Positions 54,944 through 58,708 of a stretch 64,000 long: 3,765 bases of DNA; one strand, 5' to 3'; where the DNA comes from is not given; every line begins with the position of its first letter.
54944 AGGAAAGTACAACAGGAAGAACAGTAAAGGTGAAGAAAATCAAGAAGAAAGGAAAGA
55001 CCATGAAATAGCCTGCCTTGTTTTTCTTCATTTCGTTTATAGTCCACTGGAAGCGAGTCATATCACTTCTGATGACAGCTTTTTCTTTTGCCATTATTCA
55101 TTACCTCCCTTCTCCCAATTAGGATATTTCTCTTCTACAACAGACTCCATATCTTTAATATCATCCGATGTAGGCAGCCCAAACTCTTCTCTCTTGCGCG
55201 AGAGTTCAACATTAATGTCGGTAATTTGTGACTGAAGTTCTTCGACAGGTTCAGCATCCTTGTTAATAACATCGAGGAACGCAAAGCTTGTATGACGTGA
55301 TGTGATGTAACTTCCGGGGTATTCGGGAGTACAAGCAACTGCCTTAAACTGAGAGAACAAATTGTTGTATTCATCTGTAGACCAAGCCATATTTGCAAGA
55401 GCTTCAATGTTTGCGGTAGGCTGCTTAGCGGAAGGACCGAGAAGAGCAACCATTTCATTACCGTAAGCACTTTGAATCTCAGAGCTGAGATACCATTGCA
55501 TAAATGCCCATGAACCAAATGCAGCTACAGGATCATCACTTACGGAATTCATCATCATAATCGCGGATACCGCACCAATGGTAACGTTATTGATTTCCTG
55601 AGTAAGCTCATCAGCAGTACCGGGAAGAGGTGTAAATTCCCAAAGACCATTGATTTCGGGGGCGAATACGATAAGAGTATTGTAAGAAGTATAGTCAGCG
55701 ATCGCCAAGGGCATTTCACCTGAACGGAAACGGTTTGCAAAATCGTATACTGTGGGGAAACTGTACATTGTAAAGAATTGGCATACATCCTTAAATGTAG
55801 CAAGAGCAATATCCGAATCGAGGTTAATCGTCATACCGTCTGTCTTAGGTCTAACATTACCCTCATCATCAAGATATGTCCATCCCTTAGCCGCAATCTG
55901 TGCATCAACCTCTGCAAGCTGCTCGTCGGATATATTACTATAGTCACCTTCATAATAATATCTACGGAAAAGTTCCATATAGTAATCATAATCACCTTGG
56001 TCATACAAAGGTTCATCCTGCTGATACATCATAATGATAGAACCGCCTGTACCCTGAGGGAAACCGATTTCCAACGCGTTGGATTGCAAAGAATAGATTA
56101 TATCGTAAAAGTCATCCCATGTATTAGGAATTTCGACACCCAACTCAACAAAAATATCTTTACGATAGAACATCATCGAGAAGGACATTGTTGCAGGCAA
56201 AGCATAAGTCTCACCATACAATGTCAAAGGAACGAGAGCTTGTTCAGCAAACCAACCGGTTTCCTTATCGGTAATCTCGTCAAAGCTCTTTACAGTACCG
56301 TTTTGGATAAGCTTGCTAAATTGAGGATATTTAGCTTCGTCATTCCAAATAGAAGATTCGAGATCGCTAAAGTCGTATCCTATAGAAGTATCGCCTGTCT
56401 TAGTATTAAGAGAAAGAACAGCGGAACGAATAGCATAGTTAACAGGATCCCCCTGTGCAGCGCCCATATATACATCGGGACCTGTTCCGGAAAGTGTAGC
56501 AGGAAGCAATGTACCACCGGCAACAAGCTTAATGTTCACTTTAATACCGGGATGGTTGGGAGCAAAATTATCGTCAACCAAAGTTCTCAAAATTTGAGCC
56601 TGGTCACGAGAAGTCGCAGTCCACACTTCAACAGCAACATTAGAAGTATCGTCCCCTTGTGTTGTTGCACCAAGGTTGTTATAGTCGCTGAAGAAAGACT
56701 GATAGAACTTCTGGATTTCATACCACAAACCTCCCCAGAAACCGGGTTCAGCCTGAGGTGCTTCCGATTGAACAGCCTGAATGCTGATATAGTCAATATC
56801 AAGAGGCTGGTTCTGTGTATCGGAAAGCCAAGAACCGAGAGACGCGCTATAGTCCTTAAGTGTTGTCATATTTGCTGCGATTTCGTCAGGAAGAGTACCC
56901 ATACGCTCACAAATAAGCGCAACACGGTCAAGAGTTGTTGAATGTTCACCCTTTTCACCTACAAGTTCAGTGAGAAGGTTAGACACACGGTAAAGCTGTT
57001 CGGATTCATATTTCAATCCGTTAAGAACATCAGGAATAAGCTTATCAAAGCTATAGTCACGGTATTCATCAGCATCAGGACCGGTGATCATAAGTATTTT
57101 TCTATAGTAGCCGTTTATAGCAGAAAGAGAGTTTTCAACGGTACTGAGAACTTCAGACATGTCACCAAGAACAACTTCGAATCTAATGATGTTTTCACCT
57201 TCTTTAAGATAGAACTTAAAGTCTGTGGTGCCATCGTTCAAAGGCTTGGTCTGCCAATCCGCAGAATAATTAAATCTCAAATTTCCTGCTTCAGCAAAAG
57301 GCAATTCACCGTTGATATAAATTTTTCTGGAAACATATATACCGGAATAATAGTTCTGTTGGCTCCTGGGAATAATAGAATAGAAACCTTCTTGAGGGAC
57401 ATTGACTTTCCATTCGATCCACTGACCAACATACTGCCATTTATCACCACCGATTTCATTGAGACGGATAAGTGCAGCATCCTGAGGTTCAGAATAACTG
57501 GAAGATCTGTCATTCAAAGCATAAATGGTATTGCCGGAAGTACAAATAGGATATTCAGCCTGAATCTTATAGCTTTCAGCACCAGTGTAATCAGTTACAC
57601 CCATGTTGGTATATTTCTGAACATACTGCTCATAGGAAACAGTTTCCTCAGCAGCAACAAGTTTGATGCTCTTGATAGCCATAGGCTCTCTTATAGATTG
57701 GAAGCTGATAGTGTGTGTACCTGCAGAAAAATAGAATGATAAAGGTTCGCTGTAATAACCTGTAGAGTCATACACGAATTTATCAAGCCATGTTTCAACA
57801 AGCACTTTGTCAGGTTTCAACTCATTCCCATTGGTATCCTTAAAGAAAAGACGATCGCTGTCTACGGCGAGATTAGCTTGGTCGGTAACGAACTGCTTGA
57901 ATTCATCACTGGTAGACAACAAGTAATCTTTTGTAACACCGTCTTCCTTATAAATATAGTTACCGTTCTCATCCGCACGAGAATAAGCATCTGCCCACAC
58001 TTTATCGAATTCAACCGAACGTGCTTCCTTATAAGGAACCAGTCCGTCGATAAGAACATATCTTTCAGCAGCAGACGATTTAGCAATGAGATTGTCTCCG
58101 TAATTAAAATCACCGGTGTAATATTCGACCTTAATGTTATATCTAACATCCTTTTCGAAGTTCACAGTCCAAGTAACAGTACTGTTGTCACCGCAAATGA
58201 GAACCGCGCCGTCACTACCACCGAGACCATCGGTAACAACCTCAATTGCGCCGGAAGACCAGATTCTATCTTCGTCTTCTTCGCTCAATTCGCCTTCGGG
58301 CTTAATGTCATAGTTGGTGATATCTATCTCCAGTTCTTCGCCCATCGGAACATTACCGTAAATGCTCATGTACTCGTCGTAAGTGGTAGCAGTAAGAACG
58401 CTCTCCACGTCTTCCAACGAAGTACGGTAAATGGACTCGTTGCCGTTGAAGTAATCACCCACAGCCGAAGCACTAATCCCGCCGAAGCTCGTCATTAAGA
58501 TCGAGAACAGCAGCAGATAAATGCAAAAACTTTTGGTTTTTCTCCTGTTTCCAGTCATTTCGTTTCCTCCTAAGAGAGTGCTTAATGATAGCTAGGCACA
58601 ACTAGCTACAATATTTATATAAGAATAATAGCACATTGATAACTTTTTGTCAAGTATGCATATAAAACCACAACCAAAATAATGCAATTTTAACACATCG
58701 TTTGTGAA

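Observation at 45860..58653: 12.7-kb seven-gene operon: ABC-importer parts (four permeases, no ATPase) interleaved with three giant exported proteins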

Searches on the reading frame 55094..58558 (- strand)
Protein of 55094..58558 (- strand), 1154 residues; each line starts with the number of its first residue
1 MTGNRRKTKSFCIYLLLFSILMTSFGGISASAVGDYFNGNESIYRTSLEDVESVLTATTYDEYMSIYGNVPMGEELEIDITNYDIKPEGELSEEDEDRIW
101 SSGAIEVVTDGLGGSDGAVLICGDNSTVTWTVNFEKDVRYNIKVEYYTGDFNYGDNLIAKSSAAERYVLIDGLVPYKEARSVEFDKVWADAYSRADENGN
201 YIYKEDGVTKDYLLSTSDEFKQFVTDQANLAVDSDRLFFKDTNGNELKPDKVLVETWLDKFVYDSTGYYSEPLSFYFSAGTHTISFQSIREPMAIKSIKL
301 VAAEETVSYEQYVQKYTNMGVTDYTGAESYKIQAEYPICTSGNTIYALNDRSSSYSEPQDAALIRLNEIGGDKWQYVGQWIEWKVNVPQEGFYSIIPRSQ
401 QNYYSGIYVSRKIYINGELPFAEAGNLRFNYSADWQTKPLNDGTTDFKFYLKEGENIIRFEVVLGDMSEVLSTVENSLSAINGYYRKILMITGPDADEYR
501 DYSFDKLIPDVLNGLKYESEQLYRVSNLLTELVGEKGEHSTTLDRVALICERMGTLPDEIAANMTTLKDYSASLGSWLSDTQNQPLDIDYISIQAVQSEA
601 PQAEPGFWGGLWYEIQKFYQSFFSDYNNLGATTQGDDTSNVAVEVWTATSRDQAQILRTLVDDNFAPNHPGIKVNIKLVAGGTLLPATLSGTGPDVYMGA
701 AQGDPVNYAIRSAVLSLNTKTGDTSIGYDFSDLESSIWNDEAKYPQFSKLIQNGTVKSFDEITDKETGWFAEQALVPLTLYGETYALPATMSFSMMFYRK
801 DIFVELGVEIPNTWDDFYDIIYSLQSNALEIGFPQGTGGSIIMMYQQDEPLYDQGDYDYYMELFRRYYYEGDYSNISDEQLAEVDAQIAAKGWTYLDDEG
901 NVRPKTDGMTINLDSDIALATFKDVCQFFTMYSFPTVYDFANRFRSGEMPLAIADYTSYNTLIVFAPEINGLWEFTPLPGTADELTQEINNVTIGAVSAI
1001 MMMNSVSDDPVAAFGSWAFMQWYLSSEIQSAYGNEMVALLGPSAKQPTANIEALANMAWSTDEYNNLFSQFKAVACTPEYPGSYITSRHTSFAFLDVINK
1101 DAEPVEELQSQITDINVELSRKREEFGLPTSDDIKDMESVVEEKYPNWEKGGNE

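Call 3: search_protein_families(library=pfam, proteins=[window:55094-58558:-], max_evalue=0.01)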
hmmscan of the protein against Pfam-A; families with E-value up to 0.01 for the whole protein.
window:55094-58558:- (1154 aa): 0 families

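Call 4: search_protein_families(library=ncbifam, proteins=[window:55094-58558:-], max_evalue=0.01)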
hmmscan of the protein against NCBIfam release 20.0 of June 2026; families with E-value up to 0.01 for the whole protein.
window:55094-58558:- (1154 aa): 2 families
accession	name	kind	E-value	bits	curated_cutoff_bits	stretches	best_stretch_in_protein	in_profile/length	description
TIGR03850.1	bind_CPR_0540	equivalog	4.7e-05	22.2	299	1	781-820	148-187/437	carbohydrate ABC transporter substrate-binding protein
NF053763.1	ABCarbgalBndGanS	equivalog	0.0008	18.3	700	1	750-823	105-175/420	galactooligosaccharide ABC transporter substrate-binding protein GanS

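Call 14: search_solved_structures(query=window:55094-58558:-, max_evalue=1)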
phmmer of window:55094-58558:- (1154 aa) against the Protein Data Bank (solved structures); distinct sequences matched with E-value up to 1: 24.
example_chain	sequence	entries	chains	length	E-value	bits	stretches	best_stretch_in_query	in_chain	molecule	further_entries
3ooa_A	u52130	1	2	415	0.00014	23.1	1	752-918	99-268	ABC transporter binding protein AcbH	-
3oo6_A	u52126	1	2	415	0.00015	22.9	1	752-918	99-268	ABC transporter binding protein AcbH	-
3oo8_A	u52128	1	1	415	0.00015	22.9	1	752-918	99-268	ABC transporter binding protein AcbH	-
3oo7_A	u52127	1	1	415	0.00015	22.9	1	752-918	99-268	ABC transporter binding protein AcbH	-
3oo9_A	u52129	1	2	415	0.00016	22.9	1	752-918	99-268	ABC transporter binding protein AcbH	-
5u2p_A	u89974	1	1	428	0.00021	22.5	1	767-819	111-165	Sugar ABC transporter substrate-binding protein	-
7ehp_A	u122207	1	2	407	0.00031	21.9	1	775-835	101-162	chitin oligosaccahride binding protein NagB1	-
2heu_A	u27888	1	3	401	0.00032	21.9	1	756-824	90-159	Sugar ABC transporter, sugar-binding protein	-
2hfb_A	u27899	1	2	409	0.00043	21.5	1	745-824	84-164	Sugar ABC transporter, sugar-binding protein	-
2hq0_A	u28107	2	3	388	0.00044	21.4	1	745-824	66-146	Sugar ABC transporter, sugar-binding protein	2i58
6pql_A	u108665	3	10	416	0.00049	21.3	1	745-824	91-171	ABC transporter sugar-binding protein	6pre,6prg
6x84_A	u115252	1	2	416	0.018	16.1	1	782-842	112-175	sn-glycerol-3-phosphate-binding periplasmic protein UgpB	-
4r9f_A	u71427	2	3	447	0.019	16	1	753-813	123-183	MBP1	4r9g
7nbz_A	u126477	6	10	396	0.019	16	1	778-819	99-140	Sulfoquinovosyl binding protein | Sulfoquinovosyl glycerol-binding protein SmoF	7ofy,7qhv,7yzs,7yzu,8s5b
1eu8_A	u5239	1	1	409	0.024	15.7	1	780-830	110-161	TREHALOSE/MALTOSE BINDING PROTEIN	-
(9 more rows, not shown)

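Call 37: find_homologous_proteins(query=window:55094-58558:-, max_evalue=0.00001)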
Query window:55094-58558:- (1154 aa): 436 proteins with E <= 0.00001 among 8000 candidates; the best 120 are listed.
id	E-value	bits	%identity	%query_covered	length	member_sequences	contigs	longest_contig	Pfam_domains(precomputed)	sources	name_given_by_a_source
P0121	0.0e+0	2530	95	100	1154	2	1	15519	-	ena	-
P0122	0.0e+0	2046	76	100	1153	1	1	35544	PF13416.12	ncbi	-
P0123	0.0e+0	2041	77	100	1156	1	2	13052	-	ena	-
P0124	0.0e+0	2039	76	100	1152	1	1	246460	-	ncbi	-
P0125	0.0e+0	2017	76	100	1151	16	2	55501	PF13416.12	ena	-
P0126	0.0e+0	2011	75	100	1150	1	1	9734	PF13416.12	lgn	-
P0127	0.0e+0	1997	75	100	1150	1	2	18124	PF13416.12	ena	-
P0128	0.0e+0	1987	74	100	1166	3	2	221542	PF13416.12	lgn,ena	-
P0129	0.0e+0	1986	74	100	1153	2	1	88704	PF13416.12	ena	-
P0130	0.0e+0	1981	74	100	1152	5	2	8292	PF13416.12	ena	-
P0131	0.0e+0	1954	73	100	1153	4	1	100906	PF13416.12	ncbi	-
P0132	0.0e+0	1952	73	100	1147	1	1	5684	PF13416.12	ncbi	-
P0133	0.0e+0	1945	74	100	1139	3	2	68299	PF13416.12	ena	-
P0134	0.0e+0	1945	73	100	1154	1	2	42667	PF13416.12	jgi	-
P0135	0.0e+0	1940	73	100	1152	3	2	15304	PF13416.12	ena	-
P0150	0.0e+0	1774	68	100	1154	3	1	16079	-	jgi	-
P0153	0.0e+0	1762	67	100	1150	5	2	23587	PF13416.12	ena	-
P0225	0.0e+0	1154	50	98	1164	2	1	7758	-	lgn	-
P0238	0.0e+0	1117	49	98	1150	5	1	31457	-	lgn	-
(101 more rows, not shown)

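Call 55: predict_structure(alignment_id=A2)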
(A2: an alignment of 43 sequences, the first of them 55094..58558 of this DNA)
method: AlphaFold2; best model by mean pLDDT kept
length: 1154 residues; sequences in the alignment: 43
mean_pLDDT: 79.8   pTM: 0.72
mean pLDDT of the five models: 79.8, 77.7, 75.9, 73.8, 67.5
residues with pLDDT >= 90: 230; 70-90: 711; 50-70: 153; < 50: 60
segments of 3 or more residues with pLDDT < 50: 1-6, 23-32, 347-353, 362-372, 621-631, 633-638, 964-968, 1151-1154
pLDDT, mean of each block of 10 residues (from residue 1): 48 66 39 60 77 75 87 92 84 80 88 84 90 94 93 81 85 86 85 72 66 84 81 67 61 87 78 92 89 92 89 92 88 82 54 51 40 64 90 89 63 91 87 81 90 93 80 77 75 69 83 89 85 69 85 86 77 67 73 88 70 58 45 48 83 73 78 80 76 87 86 89 87 90 87 89 77 87 91 87 83 88 77 84 88 83 90 89 89 83 86 89 89 78 73 81 53 82 80 88 89 93 88 70 72 76 83 86 84 89 90 87 86 88 80 39
secondary structure, 60 per line:
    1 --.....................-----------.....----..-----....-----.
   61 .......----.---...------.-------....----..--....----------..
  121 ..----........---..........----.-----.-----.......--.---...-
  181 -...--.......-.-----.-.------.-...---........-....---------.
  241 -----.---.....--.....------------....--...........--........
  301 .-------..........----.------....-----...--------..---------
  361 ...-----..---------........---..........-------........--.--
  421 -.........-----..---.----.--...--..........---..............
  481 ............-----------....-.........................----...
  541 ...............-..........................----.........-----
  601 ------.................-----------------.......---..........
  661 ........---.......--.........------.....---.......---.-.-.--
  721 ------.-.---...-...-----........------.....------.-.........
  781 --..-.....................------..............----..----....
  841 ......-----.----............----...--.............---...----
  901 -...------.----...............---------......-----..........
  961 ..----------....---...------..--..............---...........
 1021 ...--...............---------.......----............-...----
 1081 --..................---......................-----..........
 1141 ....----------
elements in order (helices of 4 or more, strands of 3 or more residues): H3-23 H51-54 H60-67 E76-78 H93-96 E105-108 E119-122 E127-134 E138-147 E164-170 E182-184 E187-193 E212-214 H218-225 H227-230 E250-254 E257-261 E274-277 E280-290 E293-301 H309-318 E330-333 E339-341 E380-387 E391-400 E408-415 H422-426 E427-430 E449-451 E454-463 H467-492 H504-507 H509-533 H538-555 H557-582 E587-595 H607-623 E641-647 H651-668 E672-678 H681-689 E696-700 H704-710 H745-752 H759-763 H772-778 E786-799 H800-806 H814-826 H837-846 H857-868 H878-890 E894-896 E902-904 H916-930 H940-945 E951-955 H956-962 E973-976 E980-982 E993-1003 H1010-1023 H1026-1040 H1051-1056 H1061-1072 E1074-1076 H1083-1100 H1104-1125 H1131-1144
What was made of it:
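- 55094..58558 (-): Giant binding protein (1154 aa): signal peptide, beta-sandwich (~100-300), CBM35-like beta-sandwich (~330-465), helical bundle (467-582), MalE-like oligosaccharide-binding domain (~640-1150). AF2 model with pLDDT 79.8 (call 55).
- On CBM35: The model shows two beta-sandwiches (call 55).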

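Call 57: fold_search(model_id=the predicted structure, library=pdb)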
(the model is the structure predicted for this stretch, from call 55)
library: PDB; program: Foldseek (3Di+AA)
matches with E <= 10: 1268; with E <= 0.001: 870
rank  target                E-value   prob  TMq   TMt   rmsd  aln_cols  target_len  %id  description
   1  9xf5_A                3.5e-15  1.00  0.27  0.75   7.1       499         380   15  Cycloisomaltooligosaccharide binding protein in complex with cycloisomaltooctaose (released 2026-03-25)
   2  7c0v_A                5.9e-15  1.00  0.28  0.74   5.3       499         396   14  Crystal structure of a dinucleotide-binding protein (Y224A) of ABC transporter endogenously bound to uridylyl-3'-5'-ph (released 2021-03-10)
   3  5f7v_A                7.3e-15  1.00  0.27  0.72   7.8       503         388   14  ABC substrate-binding protein Lmo0181 from Listeria monocytogenes in complex with cycloalternan (released 2016-09-07)
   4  7c0y_A                1.3e-14  1.00  0.27  0.71   6.7       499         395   14  Crystal structure of a dinucleotide-binding protein (Y246A) of ABC transporter endogenously bound to uridylyl-3'-5'-ph (released 2021-03-10)
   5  7c19_A                1.4e-14  1.00  0.27  0.71   6.5       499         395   14  Crystal structure of a dinucleotide-binding protein (Y224A/Y246A) of ABC transporter endogenously bound to uridylyl-3' (released 2021-03-10)
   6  5ci5_B                1.4e-14  1.00  0.27  0.71   7.5       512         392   13  Crystal Structure of an ABC transporter Solute Binding Protein from Thermotoga Lettingae TMO (Tlet_1705, TARGET EFI-51 (released 2015-07-22)
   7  7c14_A                1.4e-14  1.00  0.26  0.68   7.5       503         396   13  Crystal structure of a dinucleotide-binding protein (Q274A) of ABC transporter endogenously bound to uridylyl-3'-5'-ph (released 2021-03-10)
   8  7c0r_A                1.6e-14  1.00  0.27  0.71   7.5       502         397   14  Crystal structure of a dinucleotide-binding protein (F79A) of ABC transporter endogenously bound to uridylyl-3'-5'-pho (released 2021-03-10)
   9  9xfu_A                1.9e-14  1.00  0.27  0.74   6.2       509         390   14  Cycloisomaltooligosaccharide binding protein in complex with isomaltoheptaose (released 2026-03-25)
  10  7c16_A                2.6e-14  1.00  0.27  0.71   7.7       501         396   14  Crystal structure of a dinucleotide-binding protein (Y224A/Y246A) of ABC transporter endogenously bound to uridylyl-3' (released 2021-03-10)
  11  3k01                  2.8e-14  1.00  0.27  0.74   8.8       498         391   13  Crystal structures of the GacH receptor of Streptomyces glaucescens GLA.O in the unliganded form and in complex with aca (released 2010-02-16)
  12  7c0r_B                3.1e-14  1.00  0.27  0.70   7.5       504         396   14  Crystal structure of a dinucleotide-binding protein (F79A) of ABC transporter endogenously bound to uridylyl-3'-5'-pho (released 2021-03-10)
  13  7c0z_B                3.4e-14  1.00  0.27  0.72   6.1       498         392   14  Crystal structure of a dinucleotide-binding protein (Y246A) of ABC transporter endogenously bound to uridylyl-3'-5'-ph (released 2021-03-10)
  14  7c0w_B                3.6e-14  1.00  0.27  0.71   7.9       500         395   14  Crystal structure of a dinucleotide-binding protein (Y224A) of ABC transporter endogenously bound to uridylyl-3'-5'-ph (released 2021-03-10)
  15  7c0l_A                3.7e-14  1.00  0.27  0.70   5.7       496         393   13  Crystal structure of a dinucleotide-binding protein of ABC transporter endogenously bound to uridylyl-3'-5'-phospho-gu (released 2021-03-10)
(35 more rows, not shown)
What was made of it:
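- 55094..58558 (-): Foldseek top hits are oligosaccharide binding proteins, E ~1e-15, TM 0.7-0.77 (call 57).
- On CUT1 ABC importer (TC 3.A.1.1): Fold match to oligosaccharide binding proteins, E ~1e-15, TM 0.7-0.77 (call 57).
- The C-terminal half of the binding protein superposes on oligosaccharide binding proteins (call 57).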

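Call 58: search_protein_families(library=pfam, alignment_id=A2, max_evalue=1)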
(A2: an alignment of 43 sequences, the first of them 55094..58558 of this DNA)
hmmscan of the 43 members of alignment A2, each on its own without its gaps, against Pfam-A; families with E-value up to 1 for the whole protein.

A. member 1, window:55094-58558:- (1154 aa): 1 family
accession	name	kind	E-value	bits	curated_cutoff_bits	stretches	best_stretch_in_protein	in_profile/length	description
PF16990.11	CBM_35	-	0.017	15.8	28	0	121-159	31-69/121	Carbohydrate binding module (family 35)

B. families by the number of members that match (of 43 scanned): 33 families (the first 25 are shown)
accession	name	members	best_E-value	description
PF13416.11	SBP_bac_8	30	1.2e-16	Bacterial extracellular solute-binding protein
PF16990.11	CBM_35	14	0.00049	Carbohydrate binding module (family 35)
PF01547.30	SBP_bac_1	5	2.7e-19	Bacterial extracellular solute-binding protein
PF09723.15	Zn_ribbon_8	3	3.3e-05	Zinc ribbon domain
PF23458.2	DUF7130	3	0.0092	Domain of unknown function (DUF7130)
PF25275.1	Golvesin_C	3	0.017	Golvesin C-terminal domain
PF22318.1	DUF6971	2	0.034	Domain of unknown function (DUF6971)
PF25066.1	TPR_VPS8_2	1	0.011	VPS8-like, TPR-like repeats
PF12729.13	4HB_MCP_1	1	0.014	Four helix bundle sensory module for signal transduction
PF02229.22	PC4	1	0.024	Transcriptional Coactivator p15 (PC4)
PF06015.17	Chordopox_A30L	1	0.027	Chordopoxvirus A30L protein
PF04108.17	ATG17_like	1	0.029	Autophagy protein ATG17-like domain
PF17829.7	GH115_C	1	0.031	Glycosyl hydrolase family 115 C-terminal domain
PF22120.2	T6SS_Tse3_N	1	0.033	T6SS, Peptidoglycan muramidase Tse3, N-terminal domain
PF24162.1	RUS6_N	1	0.034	Protein root UVB sensitive 6, N-terminal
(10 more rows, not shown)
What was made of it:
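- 55094..58558 (-): SBP_bac_8 is found in 30 of 43 orthologues and CBM_35 weakly in 14 of 43 (call 58).
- On CUT1 ABC importer (TC 3.A.1.1): SBP_bac_8 in 30 of 43 orthologues (call 58).
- On CBM35: Fourteen of 43 orthologues give weak hits, best E 4.9e-4 (call 58).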

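Call 77: search_dna_similar(query=window:55094-58558:-, collection=plasmids, mode=protein, max_evalue=1e-8, max_rows=15)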
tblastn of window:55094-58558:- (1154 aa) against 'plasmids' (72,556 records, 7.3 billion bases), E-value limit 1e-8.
Records with a match: 2; places in all: 2; records where one place covers at least 80% of the query: 1.
Best place of each record, by identity: <60% 2.
By first word of the organism name: Butyrivibrio 1; Paenibacillus 1.
By predicted mobility (MOB-suite, as given by PLSDB): non-mobilizable 2.
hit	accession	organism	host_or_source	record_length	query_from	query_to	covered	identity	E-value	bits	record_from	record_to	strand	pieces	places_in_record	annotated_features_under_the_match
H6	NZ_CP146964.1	Butyrivibrio fibrisolvens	Bovinae,Bovine rumen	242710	106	1129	89%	34.8%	3e-173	574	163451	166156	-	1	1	extracellular solute-binding protein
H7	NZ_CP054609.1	Paenibacillus cellulosilyticus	cell culture,soil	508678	159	1128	77%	27.6%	5e-57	338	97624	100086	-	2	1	extracellular solute-binding protein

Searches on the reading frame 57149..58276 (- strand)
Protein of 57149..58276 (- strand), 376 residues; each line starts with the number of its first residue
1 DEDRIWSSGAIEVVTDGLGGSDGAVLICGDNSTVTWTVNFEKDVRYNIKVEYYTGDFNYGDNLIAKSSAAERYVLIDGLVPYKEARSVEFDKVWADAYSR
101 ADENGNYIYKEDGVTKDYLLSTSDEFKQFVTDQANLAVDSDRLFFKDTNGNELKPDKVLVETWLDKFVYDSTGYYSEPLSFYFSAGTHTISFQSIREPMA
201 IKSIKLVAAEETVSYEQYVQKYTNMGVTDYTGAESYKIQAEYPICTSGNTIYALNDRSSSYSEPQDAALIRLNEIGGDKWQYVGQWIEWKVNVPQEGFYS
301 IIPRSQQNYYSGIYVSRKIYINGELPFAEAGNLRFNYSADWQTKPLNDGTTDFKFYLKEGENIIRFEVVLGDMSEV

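Call 75: search_solved_structures(query=A5, max_evalue=5, show_alignments=0)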
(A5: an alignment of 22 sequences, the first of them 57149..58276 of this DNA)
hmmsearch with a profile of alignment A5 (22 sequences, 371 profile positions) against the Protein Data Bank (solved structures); distinct sequences matched with E-value up to 5: 5.
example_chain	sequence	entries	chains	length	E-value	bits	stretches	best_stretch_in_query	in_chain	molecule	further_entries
5x7g_A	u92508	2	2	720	0.00074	21.8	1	277-365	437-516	Cycloisomaltooligosaccharide glucanotransferase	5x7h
8zvk_A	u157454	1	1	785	0.0018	20.6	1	269-308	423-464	AaBgIC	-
2w47_A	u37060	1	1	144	0.072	15.3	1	274-317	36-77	LIPOLYTIC ENZYME, G-D-S-L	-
2w1w_A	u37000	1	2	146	0.074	15.2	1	274-317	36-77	LIPOLYTIC ENZYME, G-D-S-L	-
2vzp_A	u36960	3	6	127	0.21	13.7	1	276-301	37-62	EXO-BETA-D-GLUCOSAMINIDASE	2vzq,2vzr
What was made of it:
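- There is CBM35-like signal in the N-terminal part (calls 58, 75).
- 55094..58558 (-): A profile of the N-terminal region hits a stretch of CITase 5x7g (E 7e-4), which I recall as its CBM35 module, and other CBM35-type chains (call 75).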
